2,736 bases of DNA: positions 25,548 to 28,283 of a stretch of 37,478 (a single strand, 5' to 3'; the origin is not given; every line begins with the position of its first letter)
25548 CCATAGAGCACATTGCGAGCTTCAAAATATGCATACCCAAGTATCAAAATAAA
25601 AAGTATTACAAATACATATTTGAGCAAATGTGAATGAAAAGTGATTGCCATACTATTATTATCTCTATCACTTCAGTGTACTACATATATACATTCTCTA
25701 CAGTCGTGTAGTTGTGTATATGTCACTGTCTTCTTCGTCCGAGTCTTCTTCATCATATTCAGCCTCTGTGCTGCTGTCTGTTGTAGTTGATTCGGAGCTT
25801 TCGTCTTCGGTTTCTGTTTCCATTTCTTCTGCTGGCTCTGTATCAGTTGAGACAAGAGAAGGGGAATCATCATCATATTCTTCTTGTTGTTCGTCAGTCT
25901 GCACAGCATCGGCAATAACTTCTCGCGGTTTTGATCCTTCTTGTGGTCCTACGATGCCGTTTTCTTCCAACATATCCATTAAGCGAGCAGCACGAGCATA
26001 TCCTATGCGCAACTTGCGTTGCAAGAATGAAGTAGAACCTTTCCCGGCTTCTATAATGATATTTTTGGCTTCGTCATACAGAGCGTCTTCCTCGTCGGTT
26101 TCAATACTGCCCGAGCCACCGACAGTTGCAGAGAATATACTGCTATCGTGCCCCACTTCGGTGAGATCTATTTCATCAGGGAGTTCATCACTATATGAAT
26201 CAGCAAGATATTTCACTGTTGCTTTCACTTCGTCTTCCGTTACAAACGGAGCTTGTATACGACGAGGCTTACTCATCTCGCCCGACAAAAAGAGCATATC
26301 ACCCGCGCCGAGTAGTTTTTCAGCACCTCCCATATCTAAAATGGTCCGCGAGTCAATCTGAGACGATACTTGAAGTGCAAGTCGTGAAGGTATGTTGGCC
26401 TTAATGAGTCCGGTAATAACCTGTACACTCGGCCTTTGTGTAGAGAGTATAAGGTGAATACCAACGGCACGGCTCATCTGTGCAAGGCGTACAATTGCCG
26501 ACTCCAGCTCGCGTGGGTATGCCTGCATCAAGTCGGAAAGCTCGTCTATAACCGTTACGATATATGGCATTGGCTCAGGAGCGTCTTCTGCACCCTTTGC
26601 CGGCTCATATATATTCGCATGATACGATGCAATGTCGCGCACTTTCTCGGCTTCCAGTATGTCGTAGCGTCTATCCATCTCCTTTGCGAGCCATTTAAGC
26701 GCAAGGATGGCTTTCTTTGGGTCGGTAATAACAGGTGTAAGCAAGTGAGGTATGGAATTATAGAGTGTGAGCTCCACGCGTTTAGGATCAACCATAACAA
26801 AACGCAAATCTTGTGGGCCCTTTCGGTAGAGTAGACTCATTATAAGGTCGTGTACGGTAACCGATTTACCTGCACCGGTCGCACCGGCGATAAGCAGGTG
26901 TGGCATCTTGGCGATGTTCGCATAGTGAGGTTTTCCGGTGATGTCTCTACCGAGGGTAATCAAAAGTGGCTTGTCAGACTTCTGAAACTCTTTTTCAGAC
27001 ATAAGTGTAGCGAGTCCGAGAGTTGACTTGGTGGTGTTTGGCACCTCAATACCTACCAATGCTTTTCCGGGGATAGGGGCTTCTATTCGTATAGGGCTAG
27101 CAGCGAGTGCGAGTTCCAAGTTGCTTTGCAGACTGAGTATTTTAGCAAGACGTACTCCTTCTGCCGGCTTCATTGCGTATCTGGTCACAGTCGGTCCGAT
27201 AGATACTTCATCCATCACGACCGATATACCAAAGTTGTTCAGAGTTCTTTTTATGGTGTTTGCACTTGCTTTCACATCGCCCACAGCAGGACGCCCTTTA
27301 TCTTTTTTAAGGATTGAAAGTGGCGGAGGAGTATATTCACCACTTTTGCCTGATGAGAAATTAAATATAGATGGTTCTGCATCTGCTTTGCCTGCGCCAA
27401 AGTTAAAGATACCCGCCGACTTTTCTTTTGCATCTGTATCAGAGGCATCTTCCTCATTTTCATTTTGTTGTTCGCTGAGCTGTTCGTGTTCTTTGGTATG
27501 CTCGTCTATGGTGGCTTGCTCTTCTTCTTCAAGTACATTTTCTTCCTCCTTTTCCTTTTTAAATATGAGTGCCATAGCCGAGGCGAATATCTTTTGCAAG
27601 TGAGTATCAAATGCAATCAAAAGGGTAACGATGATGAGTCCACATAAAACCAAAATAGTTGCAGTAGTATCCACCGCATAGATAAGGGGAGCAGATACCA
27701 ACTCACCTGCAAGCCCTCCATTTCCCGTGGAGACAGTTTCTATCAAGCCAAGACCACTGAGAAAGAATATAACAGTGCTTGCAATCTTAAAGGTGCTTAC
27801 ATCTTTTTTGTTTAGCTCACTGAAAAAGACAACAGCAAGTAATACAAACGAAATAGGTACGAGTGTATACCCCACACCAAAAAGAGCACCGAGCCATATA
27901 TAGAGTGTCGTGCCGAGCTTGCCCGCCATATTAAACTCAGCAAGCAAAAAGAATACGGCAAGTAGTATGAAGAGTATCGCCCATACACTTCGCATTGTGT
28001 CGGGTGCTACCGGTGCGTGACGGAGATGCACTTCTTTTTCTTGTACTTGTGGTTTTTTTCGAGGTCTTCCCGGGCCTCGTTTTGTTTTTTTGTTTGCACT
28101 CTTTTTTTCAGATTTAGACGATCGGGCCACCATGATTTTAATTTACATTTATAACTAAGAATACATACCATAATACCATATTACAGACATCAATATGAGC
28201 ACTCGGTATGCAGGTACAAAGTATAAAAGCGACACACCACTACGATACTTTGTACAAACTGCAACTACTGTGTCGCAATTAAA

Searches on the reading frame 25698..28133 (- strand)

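Call 4: search_protein_families(library=pfam, proteins=[window:25698-28133:-], max_evalue=0.01)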
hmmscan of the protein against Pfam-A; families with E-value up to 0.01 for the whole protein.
window:25698-28133:- (811 aa): 6 families
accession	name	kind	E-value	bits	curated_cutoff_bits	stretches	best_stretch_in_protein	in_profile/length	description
PF01580.24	FtsK_SpoIIIE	-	9.8e-64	215.3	24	1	376-570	4-221/221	FtsK/SpoIIIE family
PF09397.16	FtsK_gamma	-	9.9e-30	102.5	30.6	1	681-741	2-62/63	Ftsk gamma domain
PF17854.6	FtsK_alpha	-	8.4e-26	90.6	22.9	1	270-366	2-101/101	FtsK alpha domain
PF01935.23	DUF87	-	0.00071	20.2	23.2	1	404-450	15-60/220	Helicase HerA, central domain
PF13491.11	FtsK_4TM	-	0.0016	18.6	23.1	1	68-183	45-167/171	4TM region of DNA translocase FtsK/SpoIIIE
PF12846.13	AAA_10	-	0.0033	16.9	27.5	1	410-454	21-61/362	AAA-like domain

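Call 5: search_protein_families(library=ncbifam, proteins=[window:25698-28133:-], max_evalue=0.01)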
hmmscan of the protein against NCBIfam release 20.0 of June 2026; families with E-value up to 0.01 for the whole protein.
window:25698-28133:- (811 aa): 6 families
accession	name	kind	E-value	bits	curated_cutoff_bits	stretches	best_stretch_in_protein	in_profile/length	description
NF007615.0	PRK10263.1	equivalog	5.1e-121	405.5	1566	1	291-742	891-1351/1355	DNA translocase FtsK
TIGR03928.1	T7_EssCb_Firm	equivalog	3.9e-31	107.6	778.4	1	411-611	470-665/1296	type VII secretion protein EssC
TIGR03924.1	T7SS_EccC_a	equivalog_domain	1.4e-27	96.8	509.15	1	411-632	451-670/673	type VII secretion protein EccCa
TIGR03925.1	T7SS_EccC_b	equivalog_domain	3e-21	75.3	346.55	2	409-596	75-256/564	type VII secretion protein EccCb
NF041214.1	plasmid_TraB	equivalog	1.4e-14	53.6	800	1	412-599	250-419/639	plasmid transfer protein TraB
NF042943.1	HerA_antiphage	equivalog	0.0084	14.7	800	0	545-580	460-495/566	anti-phage-associated helicase HerA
